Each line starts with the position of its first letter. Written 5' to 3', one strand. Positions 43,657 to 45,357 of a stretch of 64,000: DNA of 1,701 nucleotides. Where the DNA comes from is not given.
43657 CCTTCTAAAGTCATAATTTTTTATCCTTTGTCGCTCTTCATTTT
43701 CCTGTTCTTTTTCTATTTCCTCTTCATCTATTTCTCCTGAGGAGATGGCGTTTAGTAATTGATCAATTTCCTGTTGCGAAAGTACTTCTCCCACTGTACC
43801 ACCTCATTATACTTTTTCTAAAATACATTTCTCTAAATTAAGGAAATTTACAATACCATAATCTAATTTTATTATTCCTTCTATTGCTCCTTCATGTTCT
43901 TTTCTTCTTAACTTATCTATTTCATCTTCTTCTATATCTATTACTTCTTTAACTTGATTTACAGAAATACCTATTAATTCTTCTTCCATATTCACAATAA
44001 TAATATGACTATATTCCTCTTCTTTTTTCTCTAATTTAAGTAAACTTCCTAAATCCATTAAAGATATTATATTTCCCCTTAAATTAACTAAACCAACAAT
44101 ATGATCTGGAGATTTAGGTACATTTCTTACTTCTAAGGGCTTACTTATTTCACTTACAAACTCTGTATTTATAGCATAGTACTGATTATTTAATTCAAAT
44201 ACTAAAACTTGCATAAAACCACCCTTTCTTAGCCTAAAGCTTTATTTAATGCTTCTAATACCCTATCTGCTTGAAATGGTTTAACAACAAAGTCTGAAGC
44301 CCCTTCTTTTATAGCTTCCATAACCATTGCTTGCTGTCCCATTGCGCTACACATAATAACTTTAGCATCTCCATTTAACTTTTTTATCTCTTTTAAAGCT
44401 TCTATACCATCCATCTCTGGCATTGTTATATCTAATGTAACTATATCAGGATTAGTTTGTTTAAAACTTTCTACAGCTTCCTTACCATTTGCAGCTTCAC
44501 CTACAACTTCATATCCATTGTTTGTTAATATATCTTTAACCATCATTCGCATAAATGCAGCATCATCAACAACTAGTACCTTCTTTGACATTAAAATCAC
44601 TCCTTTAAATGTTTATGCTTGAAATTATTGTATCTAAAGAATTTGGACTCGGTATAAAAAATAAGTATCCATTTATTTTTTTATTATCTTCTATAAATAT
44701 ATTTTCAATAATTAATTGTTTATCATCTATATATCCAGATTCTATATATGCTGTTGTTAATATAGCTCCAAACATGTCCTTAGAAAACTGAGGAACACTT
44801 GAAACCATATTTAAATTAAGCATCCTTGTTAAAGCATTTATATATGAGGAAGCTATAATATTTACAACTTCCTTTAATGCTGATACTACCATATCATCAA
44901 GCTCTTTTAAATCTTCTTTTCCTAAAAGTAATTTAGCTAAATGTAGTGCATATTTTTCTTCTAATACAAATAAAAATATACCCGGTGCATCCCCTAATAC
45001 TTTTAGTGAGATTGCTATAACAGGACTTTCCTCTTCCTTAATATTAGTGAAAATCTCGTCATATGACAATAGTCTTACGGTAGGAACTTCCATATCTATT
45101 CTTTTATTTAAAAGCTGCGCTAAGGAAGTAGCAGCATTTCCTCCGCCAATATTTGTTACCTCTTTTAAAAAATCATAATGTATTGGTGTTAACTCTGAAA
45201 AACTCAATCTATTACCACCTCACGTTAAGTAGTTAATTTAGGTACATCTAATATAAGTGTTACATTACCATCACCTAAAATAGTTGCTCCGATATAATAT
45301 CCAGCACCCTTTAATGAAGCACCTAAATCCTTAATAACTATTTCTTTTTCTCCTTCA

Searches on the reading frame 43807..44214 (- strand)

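Call 5: search_protein_families(library=pfam, proteins=[window:43807-44214:-])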
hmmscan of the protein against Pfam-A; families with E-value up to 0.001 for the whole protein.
window:43807-44214:- (135 aa): 1 family
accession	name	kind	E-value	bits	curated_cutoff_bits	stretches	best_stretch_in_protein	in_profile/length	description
PF01584.24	CheW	-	6.9e-30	103.9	23.5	1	2-130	1-133/138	CheW-like domain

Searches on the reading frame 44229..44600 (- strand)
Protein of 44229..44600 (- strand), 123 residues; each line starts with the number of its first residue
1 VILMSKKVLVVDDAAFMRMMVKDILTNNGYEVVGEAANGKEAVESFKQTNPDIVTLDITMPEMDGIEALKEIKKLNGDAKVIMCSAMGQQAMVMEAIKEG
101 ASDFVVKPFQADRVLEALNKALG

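Call 5: search_protein_families(library=pfam, proteins=[window:44229-44600:-])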
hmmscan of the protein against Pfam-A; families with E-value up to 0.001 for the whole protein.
window:44229-44600:- (123 aa): 2 families
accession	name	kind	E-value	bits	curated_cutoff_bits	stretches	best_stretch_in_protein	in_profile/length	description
PF00072.30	Response_reg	-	1e-33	116.3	30.2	1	8-118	1-110/111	Response regulator receiver domain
PF02310.24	B12-binding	-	0.0006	20.1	32.1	0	19-97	18-102/121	B12 binding domain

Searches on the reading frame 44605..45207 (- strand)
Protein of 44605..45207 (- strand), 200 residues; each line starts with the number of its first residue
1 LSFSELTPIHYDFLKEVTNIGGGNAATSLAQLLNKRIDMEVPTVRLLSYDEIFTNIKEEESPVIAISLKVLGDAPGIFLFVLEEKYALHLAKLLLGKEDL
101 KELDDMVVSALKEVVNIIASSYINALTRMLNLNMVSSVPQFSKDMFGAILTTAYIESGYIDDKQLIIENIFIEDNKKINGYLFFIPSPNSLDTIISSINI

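Call 5: search_protein_families(library=pfam, proteins=[window:44605-45207:-])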
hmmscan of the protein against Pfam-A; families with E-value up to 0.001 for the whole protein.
window:44605-45207:- (200 aa): 2 families
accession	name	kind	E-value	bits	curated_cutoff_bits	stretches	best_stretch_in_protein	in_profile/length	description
PF04509.17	CheC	-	3e-22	78.7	22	2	12-44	4-36/38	CheC-like family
PF13690.11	CheX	-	1.7e-12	47.6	27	1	68-144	5-75/94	Chemotaxis phosphatase CheX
